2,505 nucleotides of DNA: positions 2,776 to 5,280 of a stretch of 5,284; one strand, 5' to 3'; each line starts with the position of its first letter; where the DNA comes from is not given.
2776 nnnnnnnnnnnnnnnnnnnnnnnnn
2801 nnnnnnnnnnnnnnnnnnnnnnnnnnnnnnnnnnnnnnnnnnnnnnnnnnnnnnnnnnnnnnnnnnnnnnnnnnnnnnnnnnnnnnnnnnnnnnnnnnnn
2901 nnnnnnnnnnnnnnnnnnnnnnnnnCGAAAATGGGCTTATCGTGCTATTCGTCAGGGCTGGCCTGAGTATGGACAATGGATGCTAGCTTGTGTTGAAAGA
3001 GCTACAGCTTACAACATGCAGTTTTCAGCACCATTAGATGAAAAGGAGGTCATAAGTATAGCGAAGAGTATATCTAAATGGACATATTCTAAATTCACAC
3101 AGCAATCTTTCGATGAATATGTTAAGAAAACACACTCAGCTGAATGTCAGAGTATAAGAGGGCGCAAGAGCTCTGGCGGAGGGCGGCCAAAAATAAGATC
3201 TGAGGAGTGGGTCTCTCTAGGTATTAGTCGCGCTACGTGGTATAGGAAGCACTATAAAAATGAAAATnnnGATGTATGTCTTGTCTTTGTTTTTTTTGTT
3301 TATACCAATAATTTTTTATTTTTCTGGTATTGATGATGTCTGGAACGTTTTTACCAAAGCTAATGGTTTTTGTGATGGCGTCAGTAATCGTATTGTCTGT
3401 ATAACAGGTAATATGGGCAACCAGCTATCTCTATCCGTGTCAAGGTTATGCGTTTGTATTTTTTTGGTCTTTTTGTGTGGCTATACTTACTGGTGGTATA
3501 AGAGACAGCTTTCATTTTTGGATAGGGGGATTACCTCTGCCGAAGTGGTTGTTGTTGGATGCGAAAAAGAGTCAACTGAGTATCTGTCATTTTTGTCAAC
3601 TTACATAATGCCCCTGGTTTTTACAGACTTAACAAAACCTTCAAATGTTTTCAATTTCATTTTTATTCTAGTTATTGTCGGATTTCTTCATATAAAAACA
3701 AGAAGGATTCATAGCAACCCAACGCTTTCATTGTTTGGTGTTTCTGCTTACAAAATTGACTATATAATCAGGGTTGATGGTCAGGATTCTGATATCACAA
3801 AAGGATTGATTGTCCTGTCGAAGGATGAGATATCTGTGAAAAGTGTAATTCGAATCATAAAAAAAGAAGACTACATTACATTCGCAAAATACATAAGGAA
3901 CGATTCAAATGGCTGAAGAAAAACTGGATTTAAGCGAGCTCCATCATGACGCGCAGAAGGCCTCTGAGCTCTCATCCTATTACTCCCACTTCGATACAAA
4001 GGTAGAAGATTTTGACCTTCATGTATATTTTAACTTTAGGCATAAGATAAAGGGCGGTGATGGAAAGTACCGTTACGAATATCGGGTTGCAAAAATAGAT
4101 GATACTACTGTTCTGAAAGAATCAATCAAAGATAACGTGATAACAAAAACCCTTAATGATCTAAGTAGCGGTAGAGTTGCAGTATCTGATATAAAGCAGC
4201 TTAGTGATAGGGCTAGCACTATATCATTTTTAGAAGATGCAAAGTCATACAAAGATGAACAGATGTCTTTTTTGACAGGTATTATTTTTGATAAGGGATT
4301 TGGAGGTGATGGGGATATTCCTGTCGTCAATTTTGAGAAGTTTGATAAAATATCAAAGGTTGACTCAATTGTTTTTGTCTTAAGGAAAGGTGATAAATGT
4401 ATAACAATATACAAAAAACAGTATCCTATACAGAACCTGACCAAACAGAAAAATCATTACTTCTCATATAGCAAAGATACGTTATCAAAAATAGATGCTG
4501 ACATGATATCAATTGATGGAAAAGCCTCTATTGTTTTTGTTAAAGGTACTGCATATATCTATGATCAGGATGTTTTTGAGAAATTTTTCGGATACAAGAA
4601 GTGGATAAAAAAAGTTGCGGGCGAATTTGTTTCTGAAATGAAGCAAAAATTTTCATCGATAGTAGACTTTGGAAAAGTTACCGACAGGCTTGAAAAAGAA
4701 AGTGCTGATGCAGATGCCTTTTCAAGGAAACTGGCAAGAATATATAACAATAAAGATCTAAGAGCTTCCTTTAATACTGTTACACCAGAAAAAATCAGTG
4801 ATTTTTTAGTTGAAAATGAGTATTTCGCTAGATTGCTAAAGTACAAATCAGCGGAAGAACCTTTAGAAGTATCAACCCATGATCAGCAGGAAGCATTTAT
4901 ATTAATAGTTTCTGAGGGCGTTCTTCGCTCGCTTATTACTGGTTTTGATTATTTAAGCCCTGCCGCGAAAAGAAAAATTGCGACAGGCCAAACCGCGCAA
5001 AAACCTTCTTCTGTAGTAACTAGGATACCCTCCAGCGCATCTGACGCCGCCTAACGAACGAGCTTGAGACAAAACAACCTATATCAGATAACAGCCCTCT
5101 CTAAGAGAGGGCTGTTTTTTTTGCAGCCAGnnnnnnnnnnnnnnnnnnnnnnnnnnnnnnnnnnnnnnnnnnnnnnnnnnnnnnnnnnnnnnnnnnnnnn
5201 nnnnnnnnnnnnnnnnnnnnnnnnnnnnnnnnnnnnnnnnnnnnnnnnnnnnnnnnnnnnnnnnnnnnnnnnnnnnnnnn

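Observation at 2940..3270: Base-composition switch inside rep: GC-rich core and AT-rich C-terminal domain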

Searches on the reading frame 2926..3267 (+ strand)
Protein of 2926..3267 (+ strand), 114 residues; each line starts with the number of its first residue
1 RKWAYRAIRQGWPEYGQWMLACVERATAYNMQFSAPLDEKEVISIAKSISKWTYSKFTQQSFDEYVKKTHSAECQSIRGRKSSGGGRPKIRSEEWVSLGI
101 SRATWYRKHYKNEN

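Call 8: search_dna_similar(query=window:2959-3267:+, collection=plasmids, mode=protein, max_rows=60, rows=spread)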
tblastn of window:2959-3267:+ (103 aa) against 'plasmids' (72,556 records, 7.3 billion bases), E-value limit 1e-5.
Records with a match: 1776; places in all: 1829; records where one place covers at least 80% of the query: 699.
Best place of each record, by identity: >=99% 5; 95-99% 3; 60-80% 65; <60% 1703.
By first word of the organism name: Escherichia 1123; Klebsiella 335; Salmonella 77; Shigella 51; Enterobacter 46; Edwardsiella 33; Citrobacter 20; Aeromonas 16; Serratia 12; Yersinia 11; and 25 more.
By predicted mobility (MOB-suite, as given by PLSDB): mobilizable 1018; conjugative 566; non-mobilizable 192.
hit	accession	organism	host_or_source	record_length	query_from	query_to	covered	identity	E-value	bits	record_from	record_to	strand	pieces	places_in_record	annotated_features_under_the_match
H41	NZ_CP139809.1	Escherichia coli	Homo sapiens,cell culture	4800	1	103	100%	100.0%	9e-51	177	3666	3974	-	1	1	replication initiation protein | kwaA: anti-phage protein KwaA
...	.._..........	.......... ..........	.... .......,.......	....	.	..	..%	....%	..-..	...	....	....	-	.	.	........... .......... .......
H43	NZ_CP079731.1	Klebsiella pneumoniae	Homo sapiens,urine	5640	1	102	99%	53.9%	2e-24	102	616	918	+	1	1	replication initiation protein | DUF262 domain-containing protein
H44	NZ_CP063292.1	Salmonella enterica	Homo sapiens,stool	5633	1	96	93%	55.6%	5e-22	96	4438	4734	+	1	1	replication initiation protein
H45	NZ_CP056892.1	Citrobacter sp. RHBSTW-00053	culture,Wastewater effluent sample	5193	1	101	98%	51.9%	5e-21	92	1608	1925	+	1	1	replication initiation protein | hypothetical protein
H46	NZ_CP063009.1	Klebsiella pneumoniae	Homo sapiens,granulation tissue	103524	1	96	93%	53.1%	6e-23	98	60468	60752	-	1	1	replication initiation protein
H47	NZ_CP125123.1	Klebsiella pneumoniae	-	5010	1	95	92%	53.6%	2e-21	94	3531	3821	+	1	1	replication initiation protein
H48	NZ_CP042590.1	Escherichia coli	Sus scrofa domesticus,whole ...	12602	1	97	94%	51.5%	2e-17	83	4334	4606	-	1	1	none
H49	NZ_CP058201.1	Enterobacter roggenkampii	culture,Wastewater influent sample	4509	1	102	99%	47.7%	4e-22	96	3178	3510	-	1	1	replication initiation protein | hypothetical protein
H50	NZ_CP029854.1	Salmonella enterica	-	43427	1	98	95%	44.7%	2e-26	107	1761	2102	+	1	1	replication initiation protein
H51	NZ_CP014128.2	Pantoea vagans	Homo sapiens,wound swab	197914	1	97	94%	40.8%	7e-15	75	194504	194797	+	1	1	primase C-terminal domain-containing protein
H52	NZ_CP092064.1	Edwardsiella ictaluri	Channel catfish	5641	1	97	94%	36.9%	2e-14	74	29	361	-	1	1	replication initiation protein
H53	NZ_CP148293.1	Escherichia coli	-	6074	1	95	92%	36.6%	9e-13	69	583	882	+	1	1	replication initiation protein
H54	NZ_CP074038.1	Escherichia coli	Pig,pure culture,Rectal Swab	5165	1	95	92%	36.6%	7e-12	67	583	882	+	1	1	replication initiation protein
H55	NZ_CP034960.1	Escherichia coli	Homo sapiens,Culture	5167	1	95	92%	36.6%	7e-12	67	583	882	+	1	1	replication initiation protein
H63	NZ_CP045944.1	Shigella flexneri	Homo sapiens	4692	1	97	94%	34.0%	1e-9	60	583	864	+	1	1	replication initiation protein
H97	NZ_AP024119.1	Escherichia coli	Homo sapiens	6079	1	64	62%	39.1%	2e-10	62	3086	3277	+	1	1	replication initiation protein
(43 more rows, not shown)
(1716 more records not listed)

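Call 39: get_annotated_region(hit=H53, flank=2500)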
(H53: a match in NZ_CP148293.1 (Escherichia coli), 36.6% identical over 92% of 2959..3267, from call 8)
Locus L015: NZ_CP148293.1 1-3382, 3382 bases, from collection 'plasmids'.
description: Escherichia coli strain Z1323PEC0008 plasmid pZ1323PEC0008-5, complete sequence
organism: Escherichia coli (NCBI taxid 562)
taxonomy: Bacteria; Pseudomonadota; Gammaproteobacteria; Enterobacterales; Enterobacteriaceae; Escherichia; Escherichia coli
host: -; source: -; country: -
typing (MOB-suite, as given by PLSDB): mobilizable; replicon Col156; relaxase MOBQ
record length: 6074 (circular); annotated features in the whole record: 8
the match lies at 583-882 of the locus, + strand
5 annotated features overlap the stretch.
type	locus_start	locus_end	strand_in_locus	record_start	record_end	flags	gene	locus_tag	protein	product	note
CDS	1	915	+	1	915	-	-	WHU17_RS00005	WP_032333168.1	replication initiation protein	-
CDS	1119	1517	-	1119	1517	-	-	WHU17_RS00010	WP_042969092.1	hypothetical protein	-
CDS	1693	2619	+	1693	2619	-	-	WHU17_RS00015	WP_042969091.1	MobA/MobL family protein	-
CDS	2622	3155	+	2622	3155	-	-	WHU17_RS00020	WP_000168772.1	hypothetical protein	-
CDS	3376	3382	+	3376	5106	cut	-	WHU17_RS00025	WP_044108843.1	colicin-like bacteriocin tRNase domain-containing protein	-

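Call 40: get_annotated_region(hit=H63, flank=2500)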
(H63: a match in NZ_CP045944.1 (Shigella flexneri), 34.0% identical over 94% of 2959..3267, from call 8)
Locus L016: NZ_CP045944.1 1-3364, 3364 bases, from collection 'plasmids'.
description: Shigella flexneri 2a strain AUSMDU00010535 plasmid pAUSMDU00010535_03, complete sequence
organism: Shigella flexneri (NCBI taxid 42897)
taxonomy: Bacteria; Pseudomonadota; Gammaproteobacteria; Enterobacterales; Enterobacteriaceae; Shigella; Shigella flexneri
host: -; source: Homo sapiens; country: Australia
typing (MOB-suite, as given by PLSDB): mobilizable; replicon rep_cluster_2150; relaxase MOBQ
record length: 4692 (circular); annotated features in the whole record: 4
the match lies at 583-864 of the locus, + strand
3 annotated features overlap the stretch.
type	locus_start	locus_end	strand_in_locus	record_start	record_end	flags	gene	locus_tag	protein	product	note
CDS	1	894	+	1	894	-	-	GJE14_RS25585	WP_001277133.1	replication initiation protein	-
CDS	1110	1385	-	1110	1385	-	-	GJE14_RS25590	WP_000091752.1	hypothetical protein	-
CDS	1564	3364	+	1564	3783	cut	mobQ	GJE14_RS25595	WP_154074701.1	MobQ family relaxase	-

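Call 41: get_annotated_region(hit=H52, flank=2500)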
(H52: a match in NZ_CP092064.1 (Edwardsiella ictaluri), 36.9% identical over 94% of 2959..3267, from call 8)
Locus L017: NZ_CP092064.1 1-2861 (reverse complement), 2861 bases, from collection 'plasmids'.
description: Edwardsiella ictaluri strain S00-1912 plasmid pEIS001912-2, complete sequence
organism: Edwardsiella ictaluri (NCBI taxid 67780)
taxonomy: Bacteria; Pseudomonadota; Gammaproteobacteria; Enterobacterales; Hafniaceae; Edwardsiella; Edwardsiella ictaluri
host: -; source: Channel catfish; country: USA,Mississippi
typing (MOB-suite, as given by PLSDB): non-mobilizable; replicon rep_cluster_1164
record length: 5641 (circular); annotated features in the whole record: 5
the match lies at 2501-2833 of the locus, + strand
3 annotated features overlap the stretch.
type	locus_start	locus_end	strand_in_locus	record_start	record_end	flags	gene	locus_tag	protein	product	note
CDS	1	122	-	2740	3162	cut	-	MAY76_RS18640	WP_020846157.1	hypothetical protein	-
CDS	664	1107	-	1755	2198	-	-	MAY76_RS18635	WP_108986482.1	hypothetical protein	-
CDS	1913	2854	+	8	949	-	-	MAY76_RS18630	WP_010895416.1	replication initiation protein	-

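Call 42: get_annotated_region(hit=H97, flank=2500)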
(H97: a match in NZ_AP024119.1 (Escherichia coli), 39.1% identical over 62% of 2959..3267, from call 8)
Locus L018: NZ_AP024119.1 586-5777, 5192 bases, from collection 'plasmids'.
description: Escherichia coli strain JML285 plasmid JML285_P5, complete sequence
organism: Escherichia coli (NCBI taxid 562)
taxonomy: Bacteria; Pseudomonadota; Gammaproteobacteria; Enterobacterales; Enterobacteriaceae; Escherichia; Escherichia coli
host: -; source: Homo sapiens; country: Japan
typing (MOB-suite, as given by PLSDB): mobilizable; replicon Col156; relaxase MOBQ
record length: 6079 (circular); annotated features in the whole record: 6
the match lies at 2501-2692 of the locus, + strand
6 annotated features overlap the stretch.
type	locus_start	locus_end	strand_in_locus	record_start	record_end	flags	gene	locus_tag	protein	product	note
CDS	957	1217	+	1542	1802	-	-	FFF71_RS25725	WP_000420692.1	bacteriocin immunity protein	-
CDS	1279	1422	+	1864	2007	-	-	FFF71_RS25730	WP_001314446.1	colicin release lysis protein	GO:0019835 - cytolysis [Evidence IEA]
CDS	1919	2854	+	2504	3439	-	-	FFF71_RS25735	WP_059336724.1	replication initiation protein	-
CDS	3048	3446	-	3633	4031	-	-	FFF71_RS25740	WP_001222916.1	hypothetical protein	-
CDS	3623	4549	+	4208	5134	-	-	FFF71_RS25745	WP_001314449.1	MobA/MobL family protein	-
CDS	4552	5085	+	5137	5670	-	-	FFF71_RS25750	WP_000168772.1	hypothetical protein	-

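Call 48: find_homologous_proteins(query=window:2926-3267:+, max_evalue=1e-10)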
Query seq(114 aa) (114 aa): 91 proteins with E <= 1e-10 among 96 candidates.
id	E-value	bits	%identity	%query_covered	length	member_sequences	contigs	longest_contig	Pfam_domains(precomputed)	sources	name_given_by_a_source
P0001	3.1e-71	255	100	100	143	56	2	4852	PF08708.17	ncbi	ncbi:primase C-terminal domain-containing protein, partial [Salmonella enterica]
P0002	7.9e-60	218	100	87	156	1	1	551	PF08708.17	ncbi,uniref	ncbi:primase C-terminal domain-containing protein, partial [Salmonella enterica]|uniref:primase C-te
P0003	5.6e-45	170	70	95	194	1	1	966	PF03090.24,PF08708.17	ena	-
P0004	1.5e-43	166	68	95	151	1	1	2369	PF08708.17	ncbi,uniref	ncbi:primase C-terminal domain-containing protein, partial [Salmonella enterica]|uniref:primase C-te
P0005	1.7e-43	166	67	97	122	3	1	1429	PF08708.17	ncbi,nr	ncbi:TPA: primase C-terminal domain-containing protein, partial [Klebsiella quasipneumoniae subsp. s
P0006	1.1e-42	163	67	95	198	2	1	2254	PF03090.24,PF08708.17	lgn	-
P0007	1.4e-42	163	67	94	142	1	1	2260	PF08708.17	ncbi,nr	ncbi:TPA: primase C-terminal domain-containing protein, partial [Shewanella algae]|nr:primase C-term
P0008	3.4e-42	161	66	95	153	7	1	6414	PF08708.17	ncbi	-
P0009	3.5e-42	161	70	95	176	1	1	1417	PF03090.24,PF08708.17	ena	-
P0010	6.1e-42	161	64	96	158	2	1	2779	PF08708.17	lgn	-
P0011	6.9e-42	160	65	95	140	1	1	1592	PF08708.17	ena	-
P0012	1.6e-41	159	66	95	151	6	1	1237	PF08708.17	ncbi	ncbi:replicase, partial [Proteus sp. G4444]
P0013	1.0e-40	157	66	95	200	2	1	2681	PF03090.24,PF08708.17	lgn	-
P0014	1.1e-40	157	66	97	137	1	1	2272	PF08708.17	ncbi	ncbi:primase C-terminal domain-containing protein, partial [Providencia manganoxydans]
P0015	1.9e-40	156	68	95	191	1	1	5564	PF03090.24,PF08708.17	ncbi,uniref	ncbi:replication initiation protein, partial [Escherichia coli]|uniref:replication initiation protei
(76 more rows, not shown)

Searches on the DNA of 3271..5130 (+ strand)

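Call 18: search_dna_similar(query=window:3271-5130:+, collection=plasmids, mode=distant, max_rows=30)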
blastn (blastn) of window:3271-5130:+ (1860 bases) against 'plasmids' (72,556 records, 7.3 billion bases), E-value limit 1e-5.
Records with a match: 392; places in all: 412; records where one place covers at least 80% of the query: 7.
Best place of each record, by identity: >=99% 8; 95-99% 2; 90-95% 74; 80-90% 293; 60-80% 15.
By first word of the organism name: Escherichia 128; Salmonella 99; Klebsiella 92; Enterobacter 20; Citrobacter 13; Shigella 10; Yersinia 9; Serratia 6; Dickeya 3; Raoultella 3; and 7 more.
By predicted mobility (MOB-suite, as given by PLSDB): conjugative 176; mobilizable 126; non-mobilizable 90.
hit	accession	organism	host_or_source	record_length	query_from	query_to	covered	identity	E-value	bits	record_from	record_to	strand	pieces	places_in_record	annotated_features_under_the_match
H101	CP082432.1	Salmonella enterica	Animal-Turkey-Young Turkey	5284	1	1860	100%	99.9%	0e+0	3351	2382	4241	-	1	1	DUF4868 domain-containing protein | hypothetical protein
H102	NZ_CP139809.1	Escherichia coli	Homo sapiens,cell culture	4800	1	1860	100%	99.9%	0e+0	3346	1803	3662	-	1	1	Kiwa anti-phage protein KwaB-like domain-containing protein | kwaA: anti-phage protein KwaA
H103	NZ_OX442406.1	Salmonella enterica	-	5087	1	1860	100%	99.9%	0e+0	3346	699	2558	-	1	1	Kiwa anti-phage protein KwaB-like domain-containing protein | kwaA: anti-phage protein KwaA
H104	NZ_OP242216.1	Escherichia coli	Homo sapiens,stool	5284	1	1860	100%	99.8%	0e+0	3342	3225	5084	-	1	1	Kiwa anti-phage protein KwaB-like domain-containing protein | kwaA: anti-phage protein KwaA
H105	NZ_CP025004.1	Dickeya fangzhongdai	Pyrus pyrifolia,genomic DNA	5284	1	1860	100%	99.6%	0e+0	3319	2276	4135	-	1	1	Kiwa anti-phage protein KwaB-like domain-containing protein | kwaA: anti-phage protein KwaA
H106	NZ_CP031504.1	Dickeya fangzhongdai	pear,cell culture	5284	1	1860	100%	99.5%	0e+0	3311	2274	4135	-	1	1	Kiwa anti-phage protein KwaB-like domain-containing protein | kwaA: anti-phage protein KwaA | hypothetical protein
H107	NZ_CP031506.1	Dickeya fangzhongdai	pear,cell culture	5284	1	1860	100%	99.4%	0e+0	3301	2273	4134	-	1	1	Kiwa anti-phage protein KwaB-like domain-containing protein | kwaA: anti-phage protein KwaA | hypothetical protein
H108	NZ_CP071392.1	Salmonella enterica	food additive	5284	510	1860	73%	99.9%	0e+0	2428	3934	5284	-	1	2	Kiwa anti-phage protein KwaB-like domain-containing protein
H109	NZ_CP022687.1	Escherichia coli Nissle 1917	Homo sapiens,cell culture,feces,stool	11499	2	1828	47%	70.5%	2e-31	421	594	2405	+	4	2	Kiwa anti-phage protein KwaB-like domain-containing protein | kwaA: anti-phage protein KwaA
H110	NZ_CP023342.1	Escherichia coli Nissle 1917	Homo sapiens,cell culture,feces,stool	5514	2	1828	47%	70.5%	2e-31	421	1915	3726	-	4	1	Kiwa anti-phage protein KwaB-like domain-containing protein | kwaA: anti-phage protein KwaA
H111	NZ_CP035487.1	Escherichia coli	cell culture,cell culture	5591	2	1828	47%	70.5%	2e-31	421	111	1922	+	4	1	Kiwa anti-phage protein KwaB-like domain-containing protein | kwaA: anti-phage protein KwaA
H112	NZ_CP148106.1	Escherichia coli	whole organism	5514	2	1828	47%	70.5%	2e-31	421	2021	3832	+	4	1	Kiwa anti-phage protein KwaB-like domain-containing protein | kwaA: anti-phage protein KwaA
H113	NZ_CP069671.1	Escherichia coli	Homo sapiens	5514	281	1828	43%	69.7%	2e-31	352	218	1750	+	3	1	Kiwa anti-phage protein KwaB-like domain-containing protein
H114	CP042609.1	Escherichia coli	Sus scrofa domesticus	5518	911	1828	32%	67.8%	2e-31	208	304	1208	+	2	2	DUF4868 domain-containing protein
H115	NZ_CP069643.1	Escherichia coli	cell culture,laboratory evolution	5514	911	1828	32%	67.8%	2e-31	208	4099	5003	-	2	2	Kiwa anti-phage protein KwaB-like domain-containing protein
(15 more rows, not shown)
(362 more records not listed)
